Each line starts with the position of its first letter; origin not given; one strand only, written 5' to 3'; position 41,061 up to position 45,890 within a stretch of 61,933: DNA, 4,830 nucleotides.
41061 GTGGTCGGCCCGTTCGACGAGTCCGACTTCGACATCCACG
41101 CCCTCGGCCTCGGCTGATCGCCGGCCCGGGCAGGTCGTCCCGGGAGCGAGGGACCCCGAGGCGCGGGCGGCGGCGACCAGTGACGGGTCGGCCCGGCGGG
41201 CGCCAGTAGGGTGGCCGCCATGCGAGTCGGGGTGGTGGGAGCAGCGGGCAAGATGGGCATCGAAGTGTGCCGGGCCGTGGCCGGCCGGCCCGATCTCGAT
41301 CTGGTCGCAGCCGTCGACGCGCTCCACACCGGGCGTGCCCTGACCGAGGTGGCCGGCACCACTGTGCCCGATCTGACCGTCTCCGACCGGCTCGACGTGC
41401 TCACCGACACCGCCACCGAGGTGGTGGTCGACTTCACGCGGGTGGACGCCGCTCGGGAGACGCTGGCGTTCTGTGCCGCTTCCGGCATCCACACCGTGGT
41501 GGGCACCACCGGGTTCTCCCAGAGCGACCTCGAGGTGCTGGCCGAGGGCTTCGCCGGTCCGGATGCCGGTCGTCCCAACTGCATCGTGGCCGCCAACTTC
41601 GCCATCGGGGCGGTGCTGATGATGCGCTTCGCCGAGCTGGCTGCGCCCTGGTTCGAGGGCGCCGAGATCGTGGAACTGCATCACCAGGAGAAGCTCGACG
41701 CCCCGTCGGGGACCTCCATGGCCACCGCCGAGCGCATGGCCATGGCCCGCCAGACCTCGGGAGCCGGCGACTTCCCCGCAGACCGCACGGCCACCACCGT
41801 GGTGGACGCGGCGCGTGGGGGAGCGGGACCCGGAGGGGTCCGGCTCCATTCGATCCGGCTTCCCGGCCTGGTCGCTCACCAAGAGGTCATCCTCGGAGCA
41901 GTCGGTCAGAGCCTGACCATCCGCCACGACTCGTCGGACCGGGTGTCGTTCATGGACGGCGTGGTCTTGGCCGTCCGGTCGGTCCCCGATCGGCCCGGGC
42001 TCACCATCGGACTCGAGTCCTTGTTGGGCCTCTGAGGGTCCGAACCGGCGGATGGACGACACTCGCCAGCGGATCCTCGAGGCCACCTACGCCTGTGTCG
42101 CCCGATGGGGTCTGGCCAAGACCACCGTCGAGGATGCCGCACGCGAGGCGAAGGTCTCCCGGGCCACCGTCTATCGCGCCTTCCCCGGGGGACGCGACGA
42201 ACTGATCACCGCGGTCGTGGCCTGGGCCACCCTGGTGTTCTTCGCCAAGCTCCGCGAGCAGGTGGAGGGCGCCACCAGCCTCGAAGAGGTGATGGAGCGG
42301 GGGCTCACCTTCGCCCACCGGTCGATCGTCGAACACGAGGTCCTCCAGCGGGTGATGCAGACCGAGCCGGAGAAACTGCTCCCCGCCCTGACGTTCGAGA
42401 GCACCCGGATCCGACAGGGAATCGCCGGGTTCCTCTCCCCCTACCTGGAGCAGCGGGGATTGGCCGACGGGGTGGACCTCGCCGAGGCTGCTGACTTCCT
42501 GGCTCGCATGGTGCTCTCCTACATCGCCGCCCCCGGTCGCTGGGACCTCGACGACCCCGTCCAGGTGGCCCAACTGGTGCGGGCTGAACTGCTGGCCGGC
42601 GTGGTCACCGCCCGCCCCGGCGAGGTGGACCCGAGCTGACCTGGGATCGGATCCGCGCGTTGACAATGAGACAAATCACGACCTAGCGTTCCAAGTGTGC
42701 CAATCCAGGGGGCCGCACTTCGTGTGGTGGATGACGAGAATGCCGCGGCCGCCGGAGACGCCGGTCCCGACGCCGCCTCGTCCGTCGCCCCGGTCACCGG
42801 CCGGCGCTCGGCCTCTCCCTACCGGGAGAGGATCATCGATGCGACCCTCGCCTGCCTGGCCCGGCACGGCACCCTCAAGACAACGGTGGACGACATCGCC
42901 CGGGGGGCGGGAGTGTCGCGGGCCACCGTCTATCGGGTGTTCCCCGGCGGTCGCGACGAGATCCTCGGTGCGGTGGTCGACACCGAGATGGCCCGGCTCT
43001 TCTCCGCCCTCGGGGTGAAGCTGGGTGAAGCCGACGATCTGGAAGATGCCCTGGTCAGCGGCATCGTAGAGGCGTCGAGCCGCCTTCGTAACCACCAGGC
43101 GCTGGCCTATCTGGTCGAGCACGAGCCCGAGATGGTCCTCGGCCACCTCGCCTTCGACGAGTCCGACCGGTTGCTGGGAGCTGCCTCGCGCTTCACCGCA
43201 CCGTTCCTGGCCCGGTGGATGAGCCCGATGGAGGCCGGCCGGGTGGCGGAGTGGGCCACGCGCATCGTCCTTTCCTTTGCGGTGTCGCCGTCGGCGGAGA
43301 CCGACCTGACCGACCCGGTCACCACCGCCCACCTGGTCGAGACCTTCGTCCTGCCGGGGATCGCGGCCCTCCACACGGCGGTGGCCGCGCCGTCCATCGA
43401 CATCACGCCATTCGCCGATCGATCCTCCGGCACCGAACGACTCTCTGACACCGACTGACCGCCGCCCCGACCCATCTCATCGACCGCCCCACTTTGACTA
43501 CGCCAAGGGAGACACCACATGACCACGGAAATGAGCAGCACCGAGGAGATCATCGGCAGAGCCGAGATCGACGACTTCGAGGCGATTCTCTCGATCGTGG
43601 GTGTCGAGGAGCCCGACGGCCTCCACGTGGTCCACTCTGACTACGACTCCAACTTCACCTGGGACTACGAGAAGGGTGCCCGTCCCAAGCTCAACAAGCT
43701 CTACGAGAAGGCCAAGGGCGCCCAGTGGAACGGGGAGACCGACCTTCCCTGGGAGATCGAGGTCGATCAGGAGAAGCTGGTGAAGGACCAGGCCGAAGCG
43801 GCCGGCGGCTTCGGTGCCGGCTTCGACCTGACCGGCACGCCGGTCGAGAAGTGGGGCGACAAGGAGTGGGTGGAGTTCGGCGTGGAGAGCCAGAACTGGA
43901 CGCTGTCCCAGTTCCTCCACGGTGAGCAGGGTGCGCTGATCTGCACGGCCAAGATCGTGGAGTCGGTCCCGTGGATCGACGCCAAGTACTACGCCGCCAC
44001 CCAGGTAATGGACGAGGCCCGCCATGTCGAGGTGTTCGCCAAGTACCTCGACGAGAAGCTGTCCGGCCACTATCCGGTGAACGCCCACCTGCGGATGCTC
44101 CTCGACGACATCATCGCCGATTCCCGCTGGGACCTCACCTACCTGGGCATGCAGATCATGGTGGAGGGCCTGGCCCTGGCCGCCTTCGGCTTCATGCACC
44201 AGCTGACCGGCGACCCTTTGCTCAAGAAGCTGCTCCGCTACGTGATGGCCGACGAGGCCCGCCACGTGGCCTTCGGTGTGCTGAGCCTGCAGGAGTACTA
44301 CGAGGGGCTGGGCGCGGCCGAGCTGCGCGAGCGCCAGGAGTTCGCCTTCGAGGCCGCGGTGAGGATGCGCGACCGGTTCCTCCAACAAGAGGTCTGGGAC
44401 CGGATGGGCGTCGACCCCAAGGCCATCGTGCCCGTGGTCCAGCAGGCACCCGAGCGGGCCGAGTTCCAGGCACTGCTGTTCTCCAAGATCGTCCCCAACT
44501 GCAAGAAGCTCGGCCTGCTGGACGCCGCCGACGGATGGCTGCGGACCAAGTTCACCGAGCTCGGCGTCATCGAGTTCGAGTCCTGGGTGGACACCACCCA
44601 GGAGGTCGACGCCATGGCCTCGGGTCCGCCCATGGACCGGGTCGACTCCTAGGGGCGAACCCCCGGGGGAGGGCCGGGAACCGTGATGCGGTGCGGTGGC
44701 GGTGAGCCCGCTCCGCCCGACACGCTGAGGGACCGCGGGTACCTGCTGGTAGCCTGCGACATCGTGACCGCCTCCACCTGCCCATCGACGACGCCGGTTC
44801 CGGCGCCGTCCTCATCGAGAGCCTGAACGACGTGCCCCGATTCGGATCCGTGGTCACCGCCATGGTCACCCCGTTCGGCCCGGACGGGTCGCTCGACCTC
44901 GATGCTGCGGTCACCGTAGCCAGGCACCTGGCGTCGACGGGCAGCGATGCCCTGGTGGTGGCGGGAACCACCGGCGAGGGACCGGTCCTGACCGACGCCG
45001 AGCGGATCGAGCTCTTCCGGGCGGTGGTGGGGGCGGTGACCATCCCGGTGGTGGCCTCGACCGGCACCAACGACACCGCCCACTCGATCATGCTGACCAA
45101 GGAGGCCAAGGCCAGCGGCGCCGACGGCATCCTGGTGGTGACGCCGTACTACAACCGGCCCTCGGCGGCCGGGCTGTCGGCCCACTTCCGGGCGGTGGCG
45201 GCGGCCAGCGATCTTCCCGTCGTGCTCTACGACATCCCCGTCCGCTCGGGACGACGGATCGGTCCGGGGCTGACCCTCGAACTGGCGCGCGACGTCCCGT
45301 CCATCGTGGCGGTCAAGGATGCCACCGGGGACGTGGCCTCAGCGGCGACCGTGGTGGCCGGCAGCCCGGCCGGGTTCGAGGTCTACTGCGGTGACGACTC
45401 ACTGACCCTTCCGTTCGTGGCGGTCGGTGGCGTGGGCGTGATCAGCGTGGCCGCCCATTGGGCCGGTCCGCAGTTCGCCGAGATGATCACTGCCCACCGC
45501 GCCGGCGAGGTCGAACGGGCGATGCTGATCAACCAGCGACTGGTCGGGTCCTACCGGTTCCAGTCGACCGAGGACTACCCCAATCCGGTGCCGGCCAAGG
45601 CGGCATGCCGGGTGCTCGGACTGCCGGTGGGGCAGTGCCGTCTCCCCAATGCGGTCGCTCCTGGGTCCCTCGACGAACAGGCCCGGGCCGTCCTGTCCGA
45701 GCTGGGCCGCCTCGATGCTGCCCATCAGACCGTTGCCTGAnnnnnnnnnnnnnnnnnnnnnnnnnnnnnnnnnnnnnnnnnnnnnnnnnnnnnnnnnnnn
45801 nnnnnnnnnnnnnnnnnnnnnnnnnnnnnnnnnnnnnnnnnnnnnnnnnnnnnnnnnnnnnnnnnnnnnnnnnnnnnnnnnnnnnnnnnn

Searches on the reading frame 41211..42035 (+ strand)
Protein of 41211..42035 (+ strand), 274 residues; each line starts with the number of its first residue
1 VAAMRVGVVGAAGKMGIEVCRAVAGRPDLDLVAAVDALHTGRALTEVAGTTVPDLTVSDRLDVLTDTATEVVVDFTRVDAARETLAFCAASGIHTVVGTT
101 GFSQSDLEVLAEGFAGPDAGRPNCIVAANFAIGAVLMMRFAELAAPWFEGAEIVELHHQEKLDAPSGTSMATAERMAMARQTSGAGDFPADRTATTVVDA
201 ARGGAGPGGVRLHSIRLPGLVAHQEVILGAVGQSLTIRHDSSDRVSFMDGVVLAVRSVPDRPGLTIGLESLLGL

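Call 18: search_protein_families(library=pfam, proteins=[window:41211-42035:+], max_evalue=0.001)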
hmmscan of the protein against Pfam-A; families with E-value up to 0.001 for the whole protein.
window:41211-42035:+ (274 aa): 3 families
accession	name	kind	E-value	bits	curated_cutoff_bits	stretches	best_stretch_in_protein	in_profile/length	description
PF05173.19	DapB_C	-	6.3e-28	97.7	27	1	133-271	1-120/121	Dihydrodipicolinate reductase, C-terminus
PF01113.26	DapB_N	-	4.4e-26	91.8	25.6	1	4-129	1-123/124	Dihydrodipicolinate reductase, N-terminus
PF01118.30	Semialdhyde_dh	-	0.00064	20.6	26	0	5-95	1-92/121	Semialdehyde dehydrogenase, NAD binding domain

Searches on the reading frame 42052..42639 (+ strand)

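Call 18: search_protein_families(library=pfam, proteins=[window:42052-42639:+], max_evalue=0.001)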
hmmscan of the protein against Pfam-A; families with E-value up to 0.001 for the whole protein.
window:42052-42639:+ (195 aa): 2 families
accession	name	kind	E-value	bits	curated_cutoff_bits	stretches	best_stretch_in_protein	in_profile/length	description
PF00440.29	TetR_N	-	6.5e-09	35.9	24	1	8-55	1-47/47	Bacterial regulatory proteins, tetR family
PF18556.6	TetR_C_35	-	3.3e-06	27.7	26.7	1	93-176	18-103/105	Bacterial Tetracyclin repressor, C-terminal domain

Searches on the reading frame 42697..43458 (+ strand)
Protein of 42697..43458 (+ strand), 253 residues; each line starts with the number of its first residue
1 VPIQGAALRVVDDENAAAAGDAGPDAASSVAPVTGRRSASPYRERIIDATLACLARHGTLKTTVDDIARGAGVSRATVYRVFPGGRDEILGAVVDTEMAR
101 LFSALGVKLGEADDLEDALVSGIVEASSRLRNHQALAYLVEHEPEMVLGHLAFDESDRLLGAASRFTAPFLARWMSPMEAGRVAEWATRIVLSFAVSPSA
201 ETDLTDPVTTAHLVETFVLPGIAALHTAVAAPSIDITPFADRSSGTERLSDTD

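Call 18: search_protein_families(library=pfam, proteins=[window:42697-43458:+], max_evalue=0.001)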
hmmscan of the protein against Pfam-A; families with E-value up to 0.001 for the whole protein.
window:42697-43458:+ (253 aa): 3 families
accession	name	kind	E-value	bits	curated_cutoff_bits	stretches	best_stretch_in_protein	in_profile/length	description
PF00440.29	TetR_N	-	4.2e-12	46.1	24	1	46-93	1-47/47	Bacterial regulatory proteins, tetR family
PF02796.21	HTH_7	-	0.00012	22.5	23.8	1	62-84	22-44/45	Helix-turn-helix domain of resolvase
PF00356.27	LacI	-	0.0005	20.2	27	1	63-81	1-19/46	Bacterial regulatory proteins, lacI family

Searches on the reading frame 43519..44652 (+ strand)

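Call 18: search_protein_families(library=pfam, proteins=[window:43519-44652:+], max_evalue=0.001)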
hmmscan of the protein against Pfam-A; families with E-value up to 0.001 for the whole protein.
window:43519-44652:+ (377 aa): 1 family
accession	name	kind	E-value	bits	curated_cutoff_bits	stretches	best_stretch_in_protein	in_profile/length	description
PF11583.14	AurF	-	1.5e-08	34.6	29.6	1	156-332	104-282/282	P-aminobenzoate N-oxygenase AurF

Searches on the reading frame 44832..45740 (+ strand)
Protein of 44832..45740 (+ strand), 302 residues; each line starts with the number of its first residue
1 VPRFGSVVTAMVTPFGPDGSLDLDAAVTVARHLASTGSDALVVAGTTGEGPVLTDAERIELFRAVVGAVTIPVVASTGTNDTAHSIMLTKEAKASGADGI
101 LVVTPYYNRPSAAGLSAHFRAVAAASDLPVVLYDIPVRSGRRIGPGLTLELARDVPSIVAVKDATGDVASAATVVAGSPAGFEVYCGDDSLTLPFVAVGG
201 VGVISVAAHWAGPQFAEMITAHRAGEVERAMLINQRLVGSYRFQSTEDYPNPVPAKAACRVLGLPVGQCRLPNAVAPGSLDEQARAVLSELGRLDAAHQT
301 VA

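Call 57: search_protein_families(library=pfam, proteins=[window:44832-45740:+], max_evalue=0.001)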
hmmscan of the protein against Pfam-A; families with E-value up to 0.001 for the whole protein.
window:44832-45740:+ (302 aa): 2 families
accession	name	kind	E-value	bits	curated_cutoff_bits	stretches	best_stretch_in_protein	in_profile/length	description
PF00701.28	DHDPS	-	9.1e-76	254.8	22.1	1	4-283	2-281/289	Dihydrodipicolinate synthetase family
PF03060.21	NMO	-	0.0001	22.3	28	1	25-83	144-206/331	Nitronate monooxygenase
